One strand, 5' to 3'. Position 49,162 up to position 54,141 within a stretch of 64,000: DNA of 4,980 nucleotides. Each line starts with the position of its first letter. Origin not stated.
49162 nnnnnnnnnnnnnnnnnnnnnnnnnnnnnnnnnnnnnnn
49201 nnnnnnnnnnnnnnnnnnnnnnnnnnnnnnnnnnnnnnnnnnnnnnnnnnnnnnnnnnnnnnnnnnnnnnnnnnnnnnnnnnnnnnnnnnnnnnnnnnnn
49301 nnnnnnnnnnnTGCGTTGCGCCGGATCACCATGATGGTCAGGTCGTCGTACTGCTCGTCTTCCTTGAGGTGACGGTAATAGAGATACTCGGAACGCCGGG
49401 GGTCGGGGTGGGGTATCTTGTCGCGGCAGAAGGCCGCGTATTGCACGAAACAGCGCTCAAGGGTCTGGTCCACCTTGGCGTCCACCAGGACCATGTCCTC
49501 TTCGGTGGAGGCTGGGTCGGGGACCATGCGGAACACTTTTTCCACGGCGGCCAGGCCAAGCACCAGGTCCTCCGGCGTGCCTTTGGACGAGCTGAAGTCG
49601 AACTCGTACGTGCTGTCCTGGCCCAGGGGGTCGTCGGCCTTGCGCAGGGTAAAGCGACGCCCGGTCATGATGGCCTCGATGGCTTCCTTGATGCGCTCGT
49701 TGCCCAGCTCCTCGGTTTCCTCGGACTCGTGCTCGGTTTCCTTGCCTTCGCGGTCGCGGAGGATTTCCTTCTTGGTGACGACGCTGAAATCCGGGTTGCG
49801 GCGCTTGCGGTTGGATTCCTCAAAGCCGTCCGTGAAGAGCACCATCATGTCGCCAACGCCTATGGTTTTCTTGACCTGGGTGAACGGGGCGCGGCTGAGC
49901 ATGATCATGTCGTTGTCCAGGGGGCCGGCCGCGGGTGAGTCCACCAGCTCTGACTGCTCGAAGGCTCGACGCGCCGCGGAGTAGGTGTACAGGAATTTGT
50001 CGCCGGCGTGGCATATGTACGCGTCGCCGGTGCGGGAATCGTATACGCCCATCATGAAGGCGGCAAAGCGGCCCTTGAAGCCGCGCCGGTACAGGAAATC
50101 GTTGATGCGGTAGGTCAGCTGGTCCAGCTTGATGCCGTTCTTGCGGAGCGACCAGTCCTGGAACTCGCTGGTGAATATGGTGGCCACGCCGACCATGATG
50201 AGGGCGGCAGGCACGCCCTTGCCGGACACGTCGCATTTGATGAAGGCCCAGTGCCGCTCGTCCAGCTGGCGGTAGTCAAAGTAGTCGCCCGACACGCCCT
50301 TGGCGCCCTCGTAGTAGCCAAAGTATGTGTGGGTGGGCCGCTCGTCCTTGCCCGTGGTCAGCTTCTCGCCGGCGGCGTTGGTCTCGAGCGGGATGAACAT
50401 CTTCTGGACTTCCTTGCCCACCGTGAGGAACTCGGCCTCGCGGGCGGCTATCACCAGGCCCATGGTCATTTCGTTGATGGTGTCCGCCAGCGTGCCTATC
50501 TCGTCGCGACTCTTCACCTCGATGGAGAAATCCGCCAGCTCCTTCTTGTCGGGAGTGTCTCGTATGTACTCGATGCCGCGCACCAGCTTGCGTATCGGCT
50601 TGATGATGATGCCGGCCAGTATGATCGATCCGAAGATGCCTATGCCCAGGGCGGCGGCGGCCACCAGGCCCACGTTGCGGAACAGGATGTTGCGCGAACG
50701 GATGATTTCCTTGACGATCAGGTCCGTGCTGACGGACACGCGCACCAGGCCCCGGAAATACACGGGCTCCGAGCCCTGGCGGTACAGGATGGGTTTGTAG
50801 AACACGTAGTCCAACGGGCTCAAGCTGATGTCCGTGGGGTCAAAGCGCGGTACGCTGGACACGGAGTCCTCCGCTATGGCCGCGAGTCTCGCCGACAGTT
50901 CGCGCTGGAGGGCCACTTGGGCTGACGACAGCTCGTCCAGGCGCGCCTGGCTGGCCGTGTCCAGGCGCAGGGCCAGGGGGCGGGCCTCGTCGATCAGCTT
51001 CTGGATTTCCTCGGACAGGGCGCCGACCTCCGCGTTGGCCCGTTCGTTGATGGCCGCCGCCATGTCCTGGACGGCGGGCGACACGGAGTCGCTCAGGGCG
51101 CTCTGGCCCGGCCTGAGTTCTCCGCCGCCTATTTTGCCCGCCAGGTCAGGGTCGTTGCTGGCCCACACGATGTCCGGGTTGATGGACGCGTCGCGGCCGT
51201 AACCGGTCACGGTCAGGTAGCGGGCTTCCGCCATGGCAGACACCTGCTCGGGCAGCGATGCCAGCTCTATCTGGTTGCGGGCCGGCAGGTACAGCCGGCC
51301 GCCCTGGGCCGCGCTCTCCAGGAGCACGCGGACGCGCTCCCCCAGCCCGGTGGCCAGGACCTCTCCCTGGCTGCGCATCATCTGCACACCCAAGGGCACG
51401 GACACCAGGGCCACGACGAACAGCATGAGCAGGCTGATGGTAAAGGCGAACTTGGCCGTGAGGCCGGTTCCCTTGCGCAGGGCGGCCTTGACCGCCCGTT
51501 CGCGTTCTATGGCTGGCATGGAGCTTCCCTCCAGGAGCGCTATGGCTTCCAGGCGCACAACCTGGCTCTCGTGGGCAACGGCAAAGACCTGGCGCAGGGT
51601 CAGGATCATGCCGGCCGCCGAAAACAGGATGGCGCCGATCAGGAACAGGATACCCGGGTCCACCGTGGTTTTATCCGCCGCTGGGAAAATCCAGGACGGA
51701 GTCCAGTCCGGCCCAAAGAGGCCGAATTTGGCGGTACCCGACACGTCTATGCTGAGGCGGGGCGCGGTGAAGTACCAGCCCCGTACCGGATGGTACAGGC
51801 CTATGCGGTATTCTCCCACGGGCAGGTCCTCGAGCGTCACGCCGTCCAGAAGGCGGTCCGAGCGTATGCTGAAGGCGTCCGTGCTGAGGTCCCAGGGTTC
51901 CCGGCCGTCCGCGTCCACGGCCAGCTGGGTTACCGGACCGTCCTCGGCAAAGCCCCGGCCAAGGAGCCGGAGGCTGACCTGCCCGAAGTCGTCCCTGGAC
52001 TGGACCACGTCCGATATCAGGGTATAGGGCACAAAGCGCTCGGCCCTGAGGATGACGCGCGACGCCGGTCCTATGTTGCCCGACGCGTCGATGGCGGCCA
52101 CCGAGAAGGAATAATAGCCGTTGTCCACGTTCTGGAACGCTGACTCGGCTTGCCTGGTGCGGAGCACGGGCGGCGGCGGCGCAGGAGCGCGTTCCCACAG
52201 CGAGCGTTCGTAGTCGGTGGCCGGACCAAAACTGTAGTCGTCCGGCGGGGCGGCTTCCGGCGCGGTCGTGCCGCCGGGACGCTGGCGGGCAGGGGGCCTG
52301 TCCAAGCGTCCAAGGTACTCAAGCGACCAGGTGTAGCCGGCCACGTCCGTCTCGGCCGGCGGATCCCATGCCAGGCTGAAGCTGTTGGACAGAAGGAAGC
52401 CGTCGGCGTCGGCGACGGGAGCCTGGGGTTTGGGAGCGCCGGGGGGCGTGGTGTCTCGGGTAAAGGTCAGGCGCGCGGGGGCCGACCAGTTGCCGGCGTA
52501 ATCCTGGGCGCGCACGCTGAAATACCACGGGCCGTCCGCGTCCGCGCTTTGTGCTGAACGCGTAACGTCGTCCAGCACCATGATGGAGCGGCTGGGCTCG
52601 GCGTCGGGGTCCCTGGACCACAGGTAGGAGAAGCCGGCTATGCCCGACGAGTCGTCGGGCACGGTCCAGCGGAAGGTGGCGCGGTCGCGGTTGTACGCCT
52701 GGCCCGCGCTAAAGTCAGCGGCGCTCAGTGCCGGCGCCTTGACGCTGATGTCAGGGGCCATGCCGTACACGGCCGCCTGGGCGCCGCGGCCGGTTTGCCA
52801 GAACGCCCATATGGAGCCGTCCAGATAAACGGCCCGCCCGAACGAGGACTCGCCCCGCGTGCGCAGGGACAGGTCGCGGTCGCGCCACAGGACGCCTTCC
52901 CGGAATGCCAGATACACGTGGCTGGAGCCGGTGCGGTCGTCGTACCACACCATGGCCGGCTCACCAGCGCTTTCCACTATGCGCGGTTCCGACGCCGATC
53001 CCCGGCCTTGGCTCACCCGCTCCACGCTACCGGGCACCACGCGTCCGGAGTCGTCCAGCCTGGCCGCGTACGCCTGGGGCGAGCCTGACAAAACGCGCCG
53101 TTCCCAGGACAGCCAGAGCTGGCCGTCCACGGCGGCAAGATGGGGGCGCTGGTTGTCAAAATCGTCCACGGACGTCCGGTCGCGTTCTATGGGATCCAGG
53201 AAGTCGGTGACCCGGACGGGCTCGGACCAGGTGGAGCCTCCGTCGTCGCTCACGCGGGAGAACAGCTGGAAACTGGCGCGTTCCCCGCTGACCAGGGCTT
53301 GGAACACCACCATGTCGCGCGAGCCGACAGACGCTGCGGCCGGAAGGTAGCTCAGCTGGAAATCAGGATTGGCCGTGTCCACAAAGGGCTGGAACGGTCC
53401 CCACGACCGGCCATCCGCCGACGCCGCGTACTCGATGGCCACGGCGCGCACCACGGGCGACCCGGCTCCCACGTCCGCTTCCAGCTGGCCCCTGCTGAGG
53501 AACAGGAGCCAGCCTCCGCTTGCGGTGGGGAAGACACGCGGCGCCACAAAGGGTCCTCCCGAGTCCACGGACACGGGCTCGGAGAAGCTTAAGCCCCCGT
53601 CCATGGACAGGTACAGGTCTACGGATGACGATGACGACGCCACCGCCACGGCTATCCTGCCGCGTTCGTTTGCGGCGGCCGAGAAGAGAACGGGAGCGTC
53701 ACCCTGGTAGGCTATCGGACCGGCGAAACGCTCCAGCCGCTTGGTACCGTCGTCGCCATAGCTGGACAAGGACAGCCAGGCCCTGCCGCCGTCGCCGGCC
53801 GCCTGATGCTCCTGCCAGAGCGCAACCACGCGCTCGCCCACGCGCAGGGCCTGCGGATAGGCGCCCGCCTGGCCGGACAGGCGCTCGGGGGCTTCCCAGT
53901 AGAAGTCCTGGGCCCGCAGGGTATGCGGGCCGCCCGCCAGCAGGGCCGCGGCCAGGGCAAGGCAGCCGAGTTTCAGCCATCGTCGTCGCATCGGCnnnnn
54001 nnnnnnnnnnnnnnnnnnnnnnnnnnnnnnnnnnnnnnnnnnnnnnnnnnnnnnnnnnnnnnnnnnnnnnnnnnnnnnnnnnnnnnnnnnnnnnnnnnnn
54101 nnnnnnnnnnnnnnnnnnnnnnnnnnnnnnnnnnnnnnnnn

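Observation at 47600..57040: Tightly coupled three-gene operon: exported 1014-aa TPR protein, then a 1560-aa BNR/HAMP/PP2C receptor, then an ABC exporter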

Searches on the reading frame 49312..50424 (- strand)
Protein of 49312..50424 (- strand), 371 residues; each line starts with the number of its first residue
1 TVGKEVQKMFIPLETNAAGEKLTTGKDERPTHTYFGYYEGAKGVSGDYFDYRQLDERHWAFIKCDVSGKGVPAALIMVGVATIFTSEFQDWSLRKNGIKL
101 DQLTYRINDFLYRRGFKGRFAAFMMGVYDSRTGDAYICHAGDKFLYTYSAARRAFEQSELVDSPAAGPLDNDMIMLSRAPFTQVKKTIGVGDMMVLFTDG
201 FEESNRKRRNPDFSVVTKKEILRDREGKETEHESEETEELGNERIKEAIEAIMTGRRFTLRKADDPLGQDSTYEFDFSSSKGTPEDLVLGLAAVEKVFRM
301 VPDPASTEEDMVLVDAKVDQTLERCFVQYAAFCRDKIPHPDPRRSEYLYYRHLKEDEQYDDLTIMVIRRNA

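Call 73: search_solved_structures(query=window:49312-50424:-, max_evalue=0.001, show_alignments=1)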
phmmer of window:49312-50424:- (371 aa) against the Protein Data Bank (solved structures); distinct sequences matched with E-value up to 0.001: 0.
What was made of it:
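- Tried and rejected: phmmer of the PP2C domain against PDB sequences found nothing at E<=1e-3 (call 73).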

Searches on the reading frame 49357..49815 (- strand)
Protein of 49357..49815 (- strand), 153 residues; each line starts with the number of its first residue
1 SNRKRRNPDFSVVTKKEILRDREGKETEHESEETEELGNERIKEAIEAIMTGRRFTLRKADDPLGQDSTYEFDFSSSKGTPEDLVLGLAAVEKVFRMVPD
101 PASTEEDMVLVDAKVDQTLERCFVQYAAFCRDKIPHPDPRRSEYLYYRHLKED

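Call 72: search_protein_families(library=pfam, proteins=[window:49357-49815:-], max_evalue=0.01)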
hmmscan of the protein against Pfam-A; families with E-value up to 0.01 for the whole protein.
seq(153 aa): 0 families
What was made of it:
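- Tried and rejected: Unusually long TP0855-family members (1480 and 1861 aa) showed no informative fused domains (call 72).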

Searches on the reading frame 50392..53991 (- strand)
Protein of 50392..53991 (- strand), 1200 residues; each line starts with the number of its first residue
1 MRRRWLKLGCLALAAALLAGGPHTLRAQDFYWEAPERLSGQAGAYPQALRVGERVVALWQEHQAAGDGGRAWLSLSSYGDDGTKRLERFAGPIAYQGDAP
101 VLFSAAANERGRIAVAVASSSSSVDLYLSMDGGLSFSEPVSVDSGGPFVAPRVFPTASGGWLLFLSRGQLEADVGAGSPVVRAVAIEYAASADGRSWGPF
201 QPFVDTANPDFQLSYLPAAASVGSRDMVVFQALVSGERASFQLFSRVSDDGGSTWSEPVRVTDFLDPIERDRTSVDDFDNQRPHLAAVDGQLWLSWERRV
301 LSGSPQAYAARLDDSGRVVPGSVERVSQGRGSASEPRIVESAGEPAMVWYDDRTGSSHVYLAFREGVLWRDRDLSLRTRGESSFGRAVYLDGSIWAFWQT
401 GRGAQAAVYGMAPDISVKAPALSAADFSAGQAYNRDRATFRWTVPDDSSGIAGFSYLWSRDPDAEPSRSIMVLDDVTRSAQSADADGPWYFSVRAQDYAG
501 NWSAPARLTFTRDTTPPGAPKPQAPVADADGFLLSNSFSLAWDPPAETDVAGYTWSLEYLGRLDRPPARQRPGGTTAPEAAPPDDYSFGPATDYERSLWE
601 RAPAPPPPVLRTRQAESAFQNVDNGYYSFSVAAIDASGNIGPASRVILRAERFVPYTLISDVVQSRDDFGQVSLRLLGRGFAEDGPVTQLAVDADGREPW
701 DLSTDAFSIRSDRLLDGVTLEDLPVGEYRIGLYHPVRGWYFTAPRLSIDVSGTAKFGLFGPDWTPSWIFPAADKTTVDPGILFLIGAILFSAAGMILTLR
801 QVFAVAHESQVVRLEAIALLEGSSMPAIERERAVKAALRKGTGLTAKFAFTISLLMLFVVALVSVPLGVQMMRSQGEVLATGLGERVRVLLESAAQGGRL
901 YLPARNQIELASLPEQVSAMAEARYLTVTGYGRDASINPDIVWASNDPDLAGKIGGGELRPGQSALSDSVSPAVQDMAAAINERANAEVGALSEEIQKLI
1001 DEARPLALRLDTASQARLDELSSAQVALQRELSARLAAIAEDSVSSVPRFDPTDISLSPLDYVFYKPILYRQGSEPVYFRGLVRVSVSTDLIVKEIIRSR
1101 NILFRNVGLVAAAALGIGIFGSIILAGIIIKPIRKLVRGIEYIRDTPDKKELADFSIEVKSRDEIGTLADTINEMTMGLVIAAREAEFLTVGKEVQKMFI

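Call 56: predict_structure(alignment_id=A2)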
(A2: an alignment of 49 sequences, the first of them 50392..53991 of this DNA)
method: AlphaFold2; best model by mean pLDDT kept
length: 1200 residues; sequences in the alignment: 49
mean_pLDDT: 85.9   pTM: 0.53
mean pLDDT of the five models: 85.9, 84.3, 82.9, 82.1, 81.9
residues with pLDDT >= 90: 685; 70-90: 368; 50-70: 92; < 50: 55
segments of 3 or more residues with pLDDT < 50: 1-3, 20-27, 176-178, 751-775, 822-825, 1192-1200
pLDDT, mean of each block of 10 residues (from residue 1): 64 73 52 93 96 95 91 95 93 91 94 95 95 93 89 95 88 51 84 94 87 90 94 89 96 93 93 93 95 97 95 95 93 96 95 95 90 91 96 95 93 94 94 95 94 97 96 96 96 96 96 95 88 90 94 94 78 55 72 89 85 94 91 94 93 84 83 89 87 89 89 89 87 89 83 36 41 54 72 71 67 60 53 64 69 77 79 87 95 96 93 94 96 82 95 89 94 93 95 94 89 90 94 95 95 89 97 91 96 89 82 77 71 76 78 81 75 79 66 44
secondary structure, 60 per line:
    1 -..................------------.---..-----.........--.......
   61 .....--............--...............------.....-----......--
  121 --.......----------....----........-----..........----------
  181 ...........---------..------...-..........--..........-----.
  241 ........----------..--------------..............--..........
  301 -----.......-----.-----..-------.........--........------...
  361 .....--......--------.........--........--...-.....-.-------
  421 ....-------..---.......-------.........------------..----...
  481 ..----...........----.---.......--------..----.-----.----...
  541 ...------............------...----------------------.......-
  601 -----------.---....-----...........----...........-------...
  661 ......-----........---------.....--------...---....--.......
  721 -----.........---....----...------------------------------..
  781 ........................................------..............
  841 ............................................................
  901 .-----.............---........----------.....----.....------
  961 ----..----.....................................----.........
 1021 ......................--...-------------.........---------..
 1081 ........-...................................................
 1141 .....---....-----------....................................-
elements in order (helices of 4 or more, strands of 3 or more residues): H2-19 E43-51 E54-65 E68-79 E82-96 E103-107 E113-118 E123-129 E140-143 E148-155 E161-170 E181-191 E213-222 E225-234 E240-248 E278-288 E291-300 E306-312 E333-341 E344-351 E358-365 E368-373 E382-390 E393-400 E407-411 E421-424 E437-443 E451-459 E478-482 E487-497 E506-512 E538-543 E550-561 H593-599 E616-619 E625-635 E640-650 E658-666 E672-679 E689-693 E702-704 E708-711 E714-720 E726-734 E738-741 E746-748 H779-820 H827-901 H907-919 E923-930 E941-945 H950-953 H971-1007 H1012-1042 E1045-1047 E1061-1069 E1079-1088 H1090-1145 H1149-1152 H1164-1199
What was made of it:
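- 49309..53991 (-): TP0854-family receptor phosphatase, 1560 aa. Layout: signal peptide; BNR/sialidase-type beta-propeller (~30-415); Ig-like beta-sandwiches (~420-750); TM1 (~779-800); cytoplasmic helical loop; TM2 (~846-870); periplasmic alpha/beta domain (~872-1088, Cache-like topology); TM3; HAMP (1125-1179); SpoIIE/PP2C domain (~1200-1560) with a conserved insertion of about 150 aa (1393-1545). AlphaFold of aa 1-1200, mean pLDDT 85.9 (call 56).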

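Call 60: fold_search(model_id=the predicted structure, library=pdb)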
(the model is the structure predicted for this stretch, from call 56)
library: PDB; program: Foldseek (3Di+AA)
matches with E <= 10: 1365; with E <= 0.001: 590
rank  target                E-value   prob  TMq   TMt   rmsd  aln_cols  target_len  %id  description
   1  9oz1_A                1.2e-13  1.00  0.14  0.21  30.3       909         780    9  Cryo-EM structure of chicken ROS1 in apo-state. Cryo-EM refinement is focused on the "leg" region of chicken ROS1. (released 2026-02-25)
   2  1wcq_A                9.4e-13  1.00  0.20  0.36  33.7       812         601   12  Mutagenesis of the Nucleophilic Tyrosine in a Bacterial Sialidase to Phenylalanine. (released 2005-10-12)
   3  1w8o_A                1.7e-12  1.00  0.20  0.37  32.2       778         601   13  Contribution of the Active Site Aspartic Acid to Catalysis in the Bacterial Neuraminidase from Micromonospora viridifa (released 2004-09-29)
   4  2bzd_A                1.7e-12  1.00  0.21  0.38  33.7       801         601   13  Galactose recognition by the carbohydrate-binding module of a bacterial sialidase. (released 2005-08-19)
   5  2bzd_C                2.9e-12  1.00  0.21  0.37  32.2       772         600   12  Galactose recognition by the carbohydrate-binding module of a bacterial sialidase. (released 2005-08-19)
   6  9ozi_A                5.0e-12  1.00  0.14  0.10  31.2       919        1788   10  Cryo-EM structure of chicken ROS1 in apo-state. This is the complete map and model. (released 2026-02-25)
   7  1wcq_C                5.5e-12  1.00  0.20  0.37  32.8       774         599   13  Mutagenesis of the Nucleophilic Tyrosine in a Bacterial Sialidase to Phenylalanine. (released 2005-10-12)
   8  2ber                  7.3e-12  1.00  0.21  0.38  32.4       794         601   12  Y370G Active Site Mutant of the Sialidase from Micromonospora viridifaciens in complex with beta-Neu5Ac (sialic acid). (released 2005-04-04)
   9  8q6t_I                3.8e-11  1.00  0.12  0.13  47.6       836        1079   10  Helical reconstruction of the relaxed thick filament from FIB milled left ventricular mouse myofibrils (released 2023-11-01)
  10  1eut                  5.9e-11  1.00  0.21  0.37  31.9       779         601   12  SIALIDASE, LARGE 68KD FORM, COMPLEXED WITH GALACTOSE (released 1997-01-11)
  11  5muk                  6.5e-11  1.00  0.23  0.64   6.9       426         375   17  Glycoside Hydrolase BT3686 (released 2017-04-26)
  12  6fg9_A                1.5e-10  1.00  0.16  0.19  34.2       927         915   10  Mouse SORCS2 ectodomain (sortilin related VPS10 domain containing receptor 2) (released 2018-08-01)
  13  7esk_A                1.6e-10  1.00  0.24  0.61   6.8       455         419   12  Crystal structure of a L-rhamnose-alpha-1,4-D-glucuronate lyase from Fusarium oxysporum 12S, Ligand free form (released 2021-08-04)
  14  7esl                  1.7e-10  1.00  0.24  0.59   6.9       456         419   12  Crystal structure of a L-rhamnose-alpha-1,4-D-glucuronate lyase from Fusarium oxysporum 12S, N247A N-glycan free form (released 2021-08-04)
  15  2w38                  2.4e-10  1.00  0.19  0.46  15.0       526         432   11  Crystal structure of the pseudaminidase from Pseudomonas aeruginosa (released 2008-12-23)
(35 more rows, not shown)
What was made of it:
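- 49309..53991 (-): Foldseek hits to sialidases, GH145 and PL42 propellers with target TM about 0.6 (call 60).
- Foldseek places the propeller nearest to sialidases, GH145 BT3686 and a rhamnose-glucuronate lyase (call 60). BNR propellers are also common as non-catalytic binding modules, for example in the Bacteroides BT4663 sensor, which also appears among the hits (call 60).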
